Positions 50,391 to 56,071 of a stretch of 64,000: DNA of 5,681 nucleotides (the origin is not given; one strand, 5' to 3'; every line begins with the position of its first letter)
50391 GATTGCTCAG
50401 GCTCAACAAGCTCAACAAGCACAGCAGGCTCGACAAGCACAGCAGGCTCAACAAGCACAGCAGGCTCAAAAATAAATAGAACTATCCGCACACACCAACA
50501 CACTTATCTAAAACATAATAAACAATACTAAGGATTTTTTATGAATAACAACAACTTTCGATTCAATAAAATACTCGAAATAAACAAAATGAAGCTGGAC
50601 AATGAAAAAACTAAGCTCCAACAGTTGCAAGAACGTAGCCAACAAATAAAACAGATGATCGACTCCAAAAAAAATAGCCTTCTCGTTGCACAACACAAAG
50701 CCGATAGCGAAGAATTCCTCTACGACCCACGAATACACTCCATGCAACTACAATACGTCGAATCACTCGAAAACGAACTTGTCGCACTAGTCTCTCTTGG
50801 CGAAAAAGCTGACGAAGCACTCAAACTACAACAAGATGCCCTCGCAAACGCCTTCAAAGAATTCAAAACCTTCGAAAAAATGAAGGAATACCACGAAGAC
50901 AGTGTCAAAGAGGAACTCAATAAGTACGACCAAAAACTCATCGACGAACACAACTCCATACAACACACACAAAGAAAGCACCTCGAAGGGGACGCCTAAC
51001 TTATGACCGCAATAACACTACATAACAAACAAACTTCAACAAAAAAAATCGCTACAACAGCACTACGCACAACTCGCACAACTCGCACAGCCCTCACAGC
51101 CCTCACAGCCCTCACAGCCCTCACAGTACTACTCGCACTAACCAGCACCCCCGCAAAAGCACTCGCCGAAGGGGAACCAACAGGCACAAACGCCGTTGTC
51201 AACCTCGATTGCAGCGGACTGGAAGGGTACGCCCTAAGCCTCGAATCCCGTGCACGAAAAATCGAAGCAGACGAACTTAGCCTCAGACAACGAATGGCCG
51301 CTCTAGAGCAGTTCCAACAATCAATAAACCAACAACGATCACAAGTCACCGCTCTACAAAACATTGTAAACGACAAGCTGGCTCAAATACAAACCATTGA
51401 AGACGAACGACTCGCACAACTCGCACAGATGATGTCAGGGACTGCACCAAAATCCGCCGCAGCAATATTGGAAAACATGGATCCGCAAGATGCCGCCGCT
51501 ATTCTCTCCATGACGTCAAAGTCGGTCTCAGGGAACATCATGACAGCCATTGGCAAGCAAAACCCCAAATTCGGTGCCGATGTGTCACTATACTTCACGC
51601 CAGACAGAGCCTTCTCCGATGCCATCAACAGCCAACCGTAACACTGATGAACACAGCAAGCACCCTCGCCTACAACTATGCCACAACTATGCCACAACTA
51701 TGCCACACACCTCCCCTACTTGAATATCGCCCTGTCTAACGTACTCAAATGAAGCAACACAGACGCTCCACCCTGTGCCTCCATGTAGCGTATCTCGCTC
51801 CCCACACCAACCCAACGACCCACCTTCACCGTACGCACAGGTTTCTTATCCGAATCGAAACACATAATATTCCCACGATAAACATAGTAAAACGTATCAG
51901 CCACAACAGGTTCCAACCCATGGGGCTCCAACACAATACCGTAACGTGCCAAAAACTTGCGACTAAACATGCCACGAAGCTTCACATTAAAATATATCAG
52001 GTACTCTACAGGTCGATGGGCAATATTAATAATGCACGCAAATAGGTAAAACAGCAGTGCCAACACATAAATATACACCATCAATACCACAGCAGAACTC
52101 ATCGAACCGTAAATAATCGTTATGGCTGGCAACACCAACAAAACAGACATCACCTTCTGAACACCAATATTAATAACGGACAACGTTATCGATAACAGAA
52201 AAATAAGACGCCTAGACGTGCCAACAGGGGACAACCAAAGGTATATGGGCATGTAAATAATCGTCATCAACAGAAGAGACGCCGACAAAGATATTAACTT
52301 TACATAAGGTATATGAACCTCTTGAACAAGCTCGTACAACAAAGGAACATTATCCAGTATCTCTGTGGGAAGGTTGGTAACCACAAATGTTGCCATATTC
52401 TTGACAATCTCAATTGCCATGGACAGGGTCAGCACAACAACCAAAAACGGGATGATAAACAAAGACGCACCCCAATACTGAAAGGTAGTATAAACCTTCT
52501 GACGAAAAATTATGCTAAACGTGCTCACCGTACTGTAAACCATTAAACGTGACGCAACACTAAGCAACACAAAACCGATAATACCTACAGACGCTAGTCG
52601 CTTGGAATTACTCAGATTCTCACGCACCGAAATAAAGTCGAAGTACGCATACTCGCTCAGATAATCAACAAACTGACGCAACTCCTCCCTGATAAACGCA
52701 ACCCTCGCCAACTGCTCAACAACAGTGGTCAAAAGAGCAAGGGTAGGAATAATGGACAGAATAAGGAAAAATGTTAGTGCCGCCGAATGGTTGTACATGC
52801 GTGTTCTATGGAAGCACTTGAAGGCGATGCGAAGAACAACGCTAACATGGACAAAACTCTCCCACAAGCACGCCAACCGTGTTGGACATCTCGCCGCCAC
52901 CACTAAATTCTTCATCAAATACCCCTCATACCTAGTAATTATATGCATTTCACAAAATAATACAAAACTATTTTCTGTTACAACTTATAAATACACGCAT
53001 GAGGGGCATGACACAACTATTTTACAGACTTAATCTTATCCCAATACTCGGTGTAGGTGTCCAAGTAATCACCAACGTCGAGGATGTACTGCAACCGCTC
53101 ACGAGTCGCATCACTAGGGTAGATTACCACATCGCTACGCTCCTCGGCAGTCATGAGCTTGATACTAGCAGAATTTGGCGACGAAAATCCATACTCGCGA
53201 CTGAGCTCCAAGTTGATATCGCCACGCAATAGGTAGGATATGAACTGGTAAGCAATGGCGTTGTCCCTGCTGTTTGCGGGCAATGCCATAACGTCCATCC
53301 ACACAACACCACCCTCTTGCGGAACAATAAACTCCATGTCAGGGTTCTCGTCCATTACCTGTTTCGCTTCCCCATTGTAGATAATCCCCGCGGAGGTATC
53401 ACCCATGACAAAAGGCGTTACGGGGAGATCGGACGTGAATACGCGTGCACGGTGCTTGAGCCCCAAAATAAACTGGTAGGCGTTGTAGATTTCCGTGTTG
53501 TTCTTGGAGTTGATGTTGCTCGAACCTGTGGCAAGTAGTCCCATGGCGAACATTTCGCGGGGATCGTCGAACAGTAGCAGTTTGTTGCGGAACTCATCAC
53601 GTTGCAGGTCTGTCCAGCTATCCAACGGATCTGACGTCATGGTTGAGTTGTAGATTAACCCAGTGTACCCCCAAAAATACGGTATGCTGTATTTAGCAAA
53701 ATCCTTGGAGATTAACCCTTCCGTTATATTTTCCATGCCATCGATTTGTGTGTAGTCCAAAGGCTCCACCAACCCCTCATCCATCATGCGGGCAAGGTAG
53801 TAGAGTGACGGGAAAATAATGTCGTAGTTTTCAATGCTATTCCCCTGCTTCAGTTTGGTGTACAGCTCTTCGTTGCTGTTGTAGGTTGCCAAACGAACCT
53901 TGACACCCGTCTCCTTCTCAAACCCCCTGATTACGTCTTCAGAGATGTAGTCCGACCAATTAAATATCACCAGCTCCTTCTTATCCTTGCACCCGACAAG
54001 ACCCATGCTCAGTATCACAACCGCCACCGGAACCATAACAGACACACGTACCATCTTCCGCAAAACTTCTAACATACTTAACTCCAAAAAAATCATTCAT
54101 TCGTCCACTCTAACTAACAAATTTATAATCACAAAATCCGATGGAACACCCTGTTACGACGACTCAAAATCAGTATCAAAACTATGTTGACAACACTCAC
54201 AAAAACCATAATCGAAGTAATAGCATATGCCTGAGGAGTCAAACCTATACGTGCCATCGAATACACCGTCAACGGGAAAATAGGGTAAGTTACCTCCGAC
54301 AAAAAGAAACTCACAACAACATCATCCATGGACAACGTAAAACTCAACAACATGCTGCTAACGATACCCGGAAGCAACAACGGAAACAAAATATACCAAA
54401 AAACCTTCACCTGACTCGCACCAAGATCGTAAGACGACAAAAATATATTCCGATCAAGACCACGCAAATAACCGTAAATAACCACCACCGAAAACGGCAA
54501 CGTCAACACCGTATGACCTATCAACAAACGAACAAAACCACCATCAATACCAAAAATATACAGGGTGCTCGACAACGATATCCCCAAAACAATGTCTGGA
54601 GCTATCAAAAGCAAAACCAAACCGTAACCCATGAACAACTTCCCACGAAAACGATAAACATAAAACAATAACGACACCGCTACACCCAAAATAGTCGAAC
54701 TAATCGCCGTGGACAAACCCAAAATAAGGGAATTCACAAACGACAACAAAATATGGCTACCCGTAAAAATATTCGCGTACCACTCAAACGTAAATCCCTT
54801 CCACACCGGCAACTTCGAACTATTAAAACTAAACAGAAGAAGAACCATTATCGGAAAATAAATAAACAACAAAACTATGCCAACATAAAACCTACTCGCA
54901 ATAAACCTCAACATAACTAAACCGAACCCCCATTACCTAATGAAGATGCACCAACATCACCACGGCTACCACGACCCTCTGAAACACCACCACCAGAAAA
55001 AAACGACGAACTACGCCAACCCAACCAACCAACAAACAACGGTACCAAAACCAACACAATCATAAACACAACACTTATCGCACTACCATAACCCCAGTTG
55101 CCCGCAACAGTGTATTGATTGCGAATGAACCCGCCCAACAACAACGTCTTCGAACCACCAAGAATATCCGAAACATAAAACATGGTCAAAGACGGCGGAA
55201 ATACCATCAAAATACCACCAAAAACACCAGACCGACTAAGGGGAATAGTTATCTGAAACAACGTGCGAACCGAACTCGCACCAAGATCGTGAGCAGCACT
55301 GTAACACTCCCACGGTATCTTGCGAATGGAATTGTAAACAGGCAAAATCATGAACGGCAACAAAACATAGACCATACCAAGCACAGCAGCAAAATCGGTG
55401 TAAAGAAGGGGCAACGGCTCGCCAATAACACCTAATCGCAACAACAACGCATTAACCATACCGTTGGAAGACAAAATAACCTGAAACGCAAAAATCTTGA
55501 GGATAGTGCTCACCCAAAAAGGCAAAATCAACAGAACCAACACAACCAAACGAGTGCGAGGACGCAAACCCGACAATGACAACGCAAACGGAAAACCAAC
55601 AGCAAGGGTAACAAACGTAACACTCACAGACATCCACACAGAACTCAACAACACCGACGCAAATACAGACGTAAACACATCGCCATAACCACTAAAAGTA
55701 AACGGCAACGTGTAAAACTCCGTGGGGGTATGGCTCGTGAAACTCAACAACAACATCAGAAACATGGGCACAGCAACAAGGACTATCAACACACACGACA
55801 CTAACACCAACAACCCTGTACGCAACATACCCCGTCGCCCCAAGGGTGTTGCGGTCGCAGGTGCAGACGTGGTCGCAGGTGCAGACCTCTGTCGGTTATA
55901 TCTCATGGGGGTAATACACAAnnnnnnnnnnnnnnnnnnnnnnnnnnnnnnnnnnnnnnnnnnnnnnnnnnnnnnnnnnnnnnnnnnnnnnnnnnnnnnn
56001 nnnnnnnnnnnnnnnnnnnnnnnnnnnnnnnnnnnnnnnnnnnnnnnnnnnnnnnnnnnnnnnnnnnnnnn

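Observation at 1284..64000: Strong A/C versus G/T strand bias that flips polarity in kb-sized patches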

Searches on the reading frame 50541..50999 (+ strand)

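Call 9: search_protein_families(library=pfam, proteins=[window:50541-50999:+])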
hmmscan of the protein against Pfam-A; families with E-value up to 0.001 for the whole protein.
window:50541-50999:+ (152 aa): 1 family
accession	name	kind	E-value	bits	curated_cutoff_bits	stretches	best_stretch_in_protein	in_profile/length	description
PF02050.21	FliJ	-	4.8e-05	24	28.4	1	20-141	1-122/123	Flagellar FliJ protein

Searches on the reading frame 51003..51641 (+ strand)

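Call 9: search_protein_families(library=pfam, proteins=[window:51003-51641:+])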
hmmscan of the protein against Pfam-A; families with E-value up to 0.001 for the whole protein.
window:51003-51641:+ (212 aa): 2 families
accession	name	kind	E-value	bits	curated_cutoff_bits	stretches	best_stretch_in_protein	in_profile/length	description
PF14841.11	FliG_M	-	5.2e-05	23.8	25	1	139-185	3-49/76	FliG middle domain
PF03448.22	MgtE_N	-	0.00084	20.3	25.9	0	133-186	35-88/102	MgtE intracellular N domain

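Call 85: search_protein_families(library=ncbifam, proteins=[window:51003-51641:+], max_evalue=0.01)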
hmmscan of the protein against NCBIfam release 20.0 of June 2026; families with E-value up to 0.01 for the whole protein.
window:51003-51641:+ (212 aa): 4 families
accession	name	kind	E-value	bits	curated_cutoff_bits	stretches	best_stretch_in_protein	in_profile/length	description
NF047368.1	collar_FlbB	equivalog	2.2e-12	47.2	110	1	56-172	46-160/193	periplasmic-type flagellar collar protein FlbB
TIGR00207.1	fliG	equivalog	0.0011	18.4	226.7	1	128-183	111-166/338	flagellar motor switch protein FliG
NF038350.1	taxis_HmpF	equivalog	0.0015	17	200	1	63-151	231-321/553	pilus motility taxis protein HmpF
TIGR03319.1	RNase_Y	equivalog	0.0024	16.4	454.35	1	80-167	78-165/514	ribonuclease Y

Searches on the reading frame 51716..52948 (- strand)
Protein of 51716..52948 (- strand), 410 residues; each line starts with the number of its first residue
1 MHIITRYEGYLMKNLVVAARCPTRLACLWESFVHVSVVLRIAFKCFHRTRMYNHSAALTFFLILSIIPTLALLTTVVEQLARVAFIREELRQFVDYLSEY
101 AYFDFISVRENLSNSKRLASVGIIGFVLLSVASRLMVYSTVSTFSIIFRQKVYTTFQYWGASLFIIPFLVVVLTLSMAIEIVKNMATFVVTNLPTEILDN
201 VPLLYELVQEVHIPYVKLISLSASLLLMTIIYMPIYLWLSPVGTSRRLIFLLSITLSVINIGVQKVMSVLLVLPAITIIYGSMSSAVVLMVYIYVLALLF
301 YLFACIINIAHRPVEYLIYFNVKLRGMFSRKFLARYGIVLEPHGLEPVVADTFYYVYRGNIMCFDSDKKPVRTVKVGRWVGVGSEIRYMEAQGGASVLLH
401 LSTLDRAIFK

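Call 9: search_protein_families(library=pfam, proteins=[window:51716-52948:-])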
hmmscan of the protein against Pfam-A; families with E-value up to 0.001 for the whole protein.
window:51716-52948:- (410 aa): 1 family
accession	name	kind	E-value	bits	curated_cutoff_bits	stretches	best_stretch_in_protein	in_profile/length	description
PF03631.20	Virul_fac_BrkB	-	3.2e-15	56.9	33.7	1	50-302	4-247/259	Virulence factor BrkB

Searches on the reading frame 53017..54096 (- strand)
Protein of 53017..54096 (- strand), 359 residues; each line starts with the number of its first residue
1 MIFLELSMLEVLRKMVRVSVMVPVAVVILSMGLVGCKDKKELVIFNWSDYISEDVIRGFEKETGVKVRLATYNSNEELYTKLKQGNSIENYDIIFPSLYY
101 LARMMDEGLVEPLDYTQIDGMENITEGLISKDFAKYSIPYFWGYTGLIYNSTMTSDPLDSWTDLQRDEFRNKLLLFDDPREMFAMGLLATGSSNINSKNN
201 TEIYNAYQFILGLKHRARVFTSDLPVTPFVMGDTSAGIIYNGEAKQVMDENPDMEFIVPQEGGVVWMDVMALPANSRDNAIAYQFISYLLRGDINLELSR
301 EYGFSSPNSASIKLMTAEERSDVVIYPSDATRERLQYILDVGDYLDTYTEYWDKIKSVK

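Call 10: search_protein_families(library=pfam, proteins=[window:53017-54096:-])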
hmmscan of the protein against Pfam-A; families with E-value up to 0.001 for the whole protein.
window:53017-54096:- (359 aa): 5 families
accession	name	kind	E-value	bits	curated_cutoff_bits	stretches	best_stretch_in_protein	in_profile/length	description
PF13416.11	SBP_bac_8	-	7e-30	105.2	27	1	57-311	4-265/279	Bacterial extracellular solute-binding protein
PF13343.11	SBP_bac_6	-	1.2e-19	71.2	24.6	1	97-320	17-231/245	Bacterial extracellular solute-binding protein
PF01547.30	SBP_bac_1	-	1.1e-15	58.9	26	1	53-290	12-301/307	Bacterial extracellular solute-binding protein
PF13531.11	SBP_bac_11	-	1.4e-10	41.8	25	1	53-304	14-226/227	Bacterial extracellular solute-binding protein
PF02030.20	Lipoprotein_8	-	3.6e-06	26.5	20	1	24-119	11-99/493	Hypothetical lipoprotein (MG045 family)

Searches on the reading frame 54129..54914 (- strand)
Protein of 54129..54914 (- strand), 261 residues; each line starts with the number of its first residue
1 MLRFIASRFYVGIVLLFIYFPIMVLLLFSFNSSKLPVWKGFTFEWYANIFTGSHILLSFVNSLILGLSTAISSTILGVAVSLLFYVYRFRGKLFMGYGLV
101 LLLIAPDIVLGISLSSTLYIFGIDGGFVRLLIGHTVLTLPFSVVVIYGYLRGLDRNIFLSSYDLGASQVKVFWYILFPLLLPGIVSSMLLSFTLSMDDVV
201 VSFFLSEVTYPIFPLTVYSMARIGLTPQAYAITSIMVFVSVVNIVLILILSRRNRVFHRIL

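Call 10: search_protein_families(library=pfam, proteins=[window:54129-54914:-])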
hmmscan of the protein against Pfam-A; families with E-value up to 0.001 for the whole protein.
window:54129-54914:- (261 aa): 1 family
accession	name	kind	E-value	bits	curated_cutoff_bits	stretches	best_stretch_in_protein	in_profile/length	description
PF00528.27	BPD_transp_1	-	0.00012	22.3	26.4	0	75-253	3-181/184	Binding-protein-dependent transport system inner membrane component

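Call 63: list_cluster_members(proteins=[window:54129-54914:-, window:53017-54096:-, window:63085-63723:+, window:1284-2702:-, window:307-1245:-, window:6445-7269:-, window:7891-8724:+, window:15706-17052:-])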
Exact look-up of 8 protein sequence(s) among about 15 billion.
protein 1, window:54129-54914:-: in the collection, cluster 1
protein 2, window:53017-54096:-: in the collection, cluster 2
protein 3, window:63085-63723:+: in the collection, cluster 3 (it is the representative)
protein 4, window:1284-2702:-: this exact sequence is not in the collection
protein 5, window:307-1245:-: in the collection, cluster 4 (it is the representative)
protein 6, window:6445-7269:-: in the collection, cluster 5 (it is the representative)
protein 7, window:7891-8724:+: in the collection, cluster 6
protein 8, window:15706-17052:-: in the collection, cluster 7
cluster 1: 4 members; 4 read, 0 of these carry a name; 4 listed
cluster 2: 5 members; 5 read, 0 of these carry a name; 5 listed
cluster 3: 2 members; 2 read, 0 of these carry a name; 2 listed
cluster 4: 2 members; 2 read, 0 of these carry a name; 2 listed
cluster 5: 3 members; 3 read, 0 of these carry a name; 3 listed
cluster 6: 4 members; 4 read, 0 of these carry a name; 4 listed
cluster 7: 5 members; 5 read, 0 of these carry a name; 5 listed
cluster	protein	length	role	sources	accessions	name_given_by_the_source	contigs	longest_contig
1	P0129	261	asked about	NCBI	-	-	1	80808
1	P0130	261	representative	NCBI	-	-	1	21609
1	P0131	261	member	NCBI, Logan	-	-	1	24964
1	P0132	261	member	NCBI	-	-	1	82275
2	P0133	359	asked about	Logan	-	-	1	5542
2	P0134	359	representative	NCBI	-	-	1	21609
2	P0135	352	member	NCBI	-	-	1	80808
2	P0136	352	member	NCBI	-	-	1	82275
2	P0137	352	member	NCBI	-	-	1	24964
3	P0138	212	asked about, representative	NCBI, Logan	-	-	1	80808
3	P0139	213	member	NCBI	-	-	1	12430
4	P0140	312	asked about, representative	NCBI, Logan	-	-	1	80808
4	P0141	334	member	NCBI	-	-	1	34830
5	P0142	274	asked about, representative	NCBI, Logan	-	-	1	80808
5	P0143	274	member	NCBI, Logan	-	-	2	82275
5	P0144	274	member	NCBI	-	-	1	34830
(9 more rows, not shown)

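Call 64: find_encoding_contigs(protein=P0144, flank=10000, max_places=2)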
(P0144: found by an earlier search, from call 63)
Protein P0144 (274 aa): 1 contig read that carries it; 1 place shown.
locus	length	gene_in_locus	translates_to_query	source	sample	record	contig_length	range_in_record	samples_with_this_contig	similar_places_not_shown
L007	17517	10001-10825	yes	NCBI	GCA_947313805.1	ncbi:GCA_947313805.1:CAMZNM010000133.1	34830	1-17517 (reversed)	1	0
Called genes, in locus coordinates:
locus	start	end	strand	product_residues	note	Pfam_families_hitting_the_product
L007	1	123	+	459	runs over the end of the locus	PF01554:MatE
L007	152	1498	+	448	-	PF01554:MatE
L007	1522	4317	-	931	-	-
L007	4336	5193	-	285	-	PF01975:SurE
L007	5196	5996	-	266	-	PF14801:TrmI-like_N, PF01135:PCMT, PF08704:GCD14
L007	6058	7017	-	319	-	-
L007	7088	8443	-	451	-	PF07719:TPR_2 (faint), PF13428:TPR_14 (faint), PF14559:TPR_19 (faint)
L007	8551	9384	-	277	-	PF09699:Paired_CXXCH_1 (faint)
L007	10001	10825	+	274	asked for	PF17131:TP_0789-like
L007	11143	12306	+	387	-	PF12704:MacB_PCD (weak), PF02687:FtsX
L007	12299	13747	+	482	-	-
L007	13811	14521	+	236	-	PF02463:SMC_N (faint), PF00005:ABC_tran, PF13304:AAA_21 (weak)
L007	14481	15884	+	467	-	-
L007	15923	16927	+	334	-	PF00793:DAHP_synth_1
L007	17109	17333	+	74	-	-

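Call 65: find_encoding_contigs(protein=P0143, flank=10000, max_places=2)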
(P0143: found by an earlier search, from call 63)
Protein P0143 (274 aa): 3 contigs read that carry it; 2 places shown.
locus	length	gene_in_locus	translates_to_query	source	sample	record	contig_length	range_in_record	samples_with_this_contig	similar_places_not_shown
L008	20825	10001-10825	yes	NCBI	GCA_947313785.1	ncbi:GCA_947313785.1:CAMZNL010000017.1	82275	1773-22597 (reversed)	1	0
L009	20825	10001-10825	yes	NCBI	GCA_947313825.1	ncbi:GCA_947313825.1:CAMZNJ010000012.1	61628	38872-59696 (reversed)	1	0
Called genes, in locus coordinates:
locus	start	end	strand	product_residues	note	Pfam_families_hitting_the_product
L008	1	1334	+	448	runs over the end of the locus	PF01554:MatE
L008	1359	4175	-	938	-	-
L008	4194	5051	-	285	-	PF01975:SurE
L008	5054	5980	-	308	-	-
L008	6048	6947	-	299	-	-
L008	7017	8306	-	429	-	PF07719:TPR_2 (faint), PF13428:TPR_14 (faint)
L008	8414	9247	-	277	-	PF09699:Paired_CXXCH_1 (faint)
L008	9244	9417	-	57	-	-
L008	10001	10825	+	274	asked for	PF17131:TP_0789-like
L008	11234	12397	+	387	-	PF12704:MacB_PCD (weak), PF02687:FtsX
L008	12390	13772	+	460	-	PF12704:MacB_PCD, PF02687:FtsX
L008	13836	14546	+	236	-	PF02463:SMC_N (faint), PF00005:ABC_tran, PF13304:AAA_21 (weak)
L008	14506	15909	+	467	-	-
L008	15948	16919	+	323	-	-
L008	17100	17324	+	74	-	-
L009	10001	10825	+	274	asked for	PF17131:TP_0789-like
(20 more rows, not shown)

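Call 66: find_encoding_contigs(protein=P0132, flank=10000, max_places=2)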
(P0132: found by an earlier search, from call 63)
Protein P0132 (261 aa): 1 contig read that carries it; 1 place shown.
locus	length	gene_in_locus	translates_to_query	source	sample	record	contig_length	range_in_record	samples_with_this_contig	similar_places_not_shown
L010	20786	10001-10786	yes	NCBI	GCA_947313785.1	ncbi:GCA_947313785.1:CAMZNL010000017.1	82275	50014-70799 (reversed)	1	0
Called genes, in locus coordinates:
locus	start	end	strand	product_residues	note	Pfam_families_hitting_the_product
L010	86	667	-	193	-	PF13580:SIS_2, PF01380:SIS (weak)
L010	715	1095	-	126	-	PF08378:NERD (weak), PF02021:UPF0102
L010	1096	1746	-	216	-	PF01351:RNase_HII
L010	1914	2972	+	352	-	PF02540:NAD_synthase, PF03054:tRNA_Me_trans, PF06508:QueC (faint), PF20259:tRNA_Me_trans_M, PF20258:tRNA_Me_trans_C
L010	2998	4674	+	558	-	-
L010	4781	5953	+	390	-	PF03739:LptF_LptG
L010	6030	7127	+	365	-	PF03739:LptF_LptG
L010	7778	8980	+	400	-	PF02463:SMC_N (faint), PF00005:ABC_tran, PF13304:AAA_21 (faint), PF08402:TOBE_2 (weak)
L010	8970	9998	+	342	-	PF00528:BPD_transp_1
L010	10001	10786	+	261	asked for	-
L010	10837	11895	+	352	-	PF02030:Lipoprotein_8 (faint), PF01547:SBP_bac_1, PF13531:SBP_bac_11, PF13416:SBP_bac_8, PF13343:SBP_bac_6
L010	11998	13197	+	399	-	PF03631:Virul_fac_BrkB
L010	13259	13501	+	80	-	-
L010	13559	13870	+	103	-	-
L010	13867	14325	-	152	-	PF02050:FliJ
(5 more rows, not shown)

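Call 67: find_encoding_contigs(protein=P0130, flank=10000, max_places=2)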
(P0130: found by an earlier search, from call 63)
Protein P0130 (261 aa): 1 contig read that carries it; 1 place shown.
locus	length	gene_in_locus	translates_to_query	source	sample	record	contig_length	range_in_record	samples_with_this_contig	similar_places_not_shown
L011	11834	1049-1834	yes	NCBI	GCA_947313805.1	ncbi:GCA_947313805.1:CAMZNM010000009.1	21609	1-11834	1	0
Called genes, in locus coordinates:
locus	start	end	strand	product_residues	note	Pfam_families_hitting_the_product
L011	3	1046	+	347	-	?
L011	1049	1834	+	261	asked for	-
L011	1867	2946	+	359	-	PF02030:Lipoprotein_8 (weak), PF01547:SBP_bac_1, PF13416:SBP_bac_8, PF13531:SBP_bac_11, PF13343:SBP_bac_6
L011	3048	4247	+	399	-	PF03631:Virul_fac_BrkB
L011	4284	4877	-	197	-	-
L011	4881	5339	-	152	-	PF02050:FliJ (weak)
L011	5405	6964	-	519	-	-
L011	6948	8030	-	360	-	PF02108:FliH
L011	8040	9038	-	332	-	PF03448:MgtE_N (faint), PF14842:FliG_N, PF14841:FliG_M, PF01706:FliG_C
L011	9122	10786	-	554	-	PF01514:YscJ_FliF, PF08345:YscJ_FliF_C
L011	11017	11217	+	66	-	-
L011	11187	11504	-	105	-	PF02049:FliE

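Call 68: find_encoding_contigs(protein=P0139, flank=10000, max_places=2)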
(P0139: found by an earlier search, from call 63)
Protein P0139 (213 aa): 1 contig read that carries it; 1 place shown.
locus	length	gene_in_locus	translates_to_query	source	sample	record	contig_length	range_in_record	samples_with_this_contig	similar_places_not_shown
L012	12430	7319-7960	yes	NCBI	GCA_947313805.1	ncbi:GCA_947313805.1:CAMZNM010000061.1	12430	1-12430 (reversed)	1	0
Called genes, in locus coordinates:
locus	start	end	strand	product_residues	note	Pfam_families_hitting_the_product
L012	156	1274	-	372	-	PF02463:SMC_N (weak), PF00005:ABC_tran, PF13304:AAA_21 (faint), PF08402:TOBE_2 (weak)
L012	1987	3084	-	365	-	PF03739:LptF_LptG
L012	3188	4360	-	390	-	PF03739:LptF_LptG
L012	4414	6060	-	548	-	-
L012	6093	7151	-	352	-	PF02540:NAD_synthase, PF03054:tRNA_Me_trans, PF06508:QueC (faint), PF20259:tRNA_Me_trans_M, PF20258:tRNA_Me_trans_C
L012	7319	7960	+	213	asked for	PF01351:RNase_HII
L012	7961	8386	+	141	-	PF08378:NERD (weak), PF02021:UPF0102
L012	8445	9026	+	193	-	PF13580:SIS_2, PF01380:SIS (weak)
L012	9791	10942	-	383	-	PF20155:TMP_3 (faint), PF06009: (faint), PF06419:COG6_N (faint), PF00015:MCPsignal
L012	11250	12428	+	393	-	?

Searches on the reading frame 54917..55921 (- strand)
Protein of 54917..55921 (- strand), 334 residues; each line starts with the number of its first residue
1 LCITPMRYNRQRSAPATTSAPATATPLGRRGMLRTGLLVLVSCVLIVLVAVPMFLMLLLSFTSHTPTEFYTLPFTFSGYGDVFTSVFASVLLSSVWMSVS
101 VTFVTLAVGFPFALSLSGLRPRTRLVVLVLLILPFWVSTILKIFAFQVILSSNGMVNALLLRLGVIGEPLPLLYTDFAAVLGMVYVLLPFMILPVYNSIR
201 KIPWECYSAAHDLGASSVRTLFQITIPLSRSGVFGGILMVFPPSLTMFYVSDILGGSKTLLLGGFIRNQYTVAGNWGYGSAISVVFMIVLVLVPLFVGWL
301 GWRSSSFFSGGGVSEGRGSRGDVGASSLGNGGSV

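Call 10: search_protein_families(library=pfam, proteins=[window:54917-55921:-])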
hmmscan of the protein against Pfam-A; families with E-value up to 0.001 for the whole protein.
window:54917-55921:- (334 aa): 1 family
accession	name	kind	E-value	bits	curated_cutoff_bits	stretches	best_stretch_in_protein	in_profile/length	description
PF00528.27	BPD_transp_1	-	7.2e-08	32.8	26.4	1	110-299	2-177/184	Binding-protein-dependent transport system inner membrane component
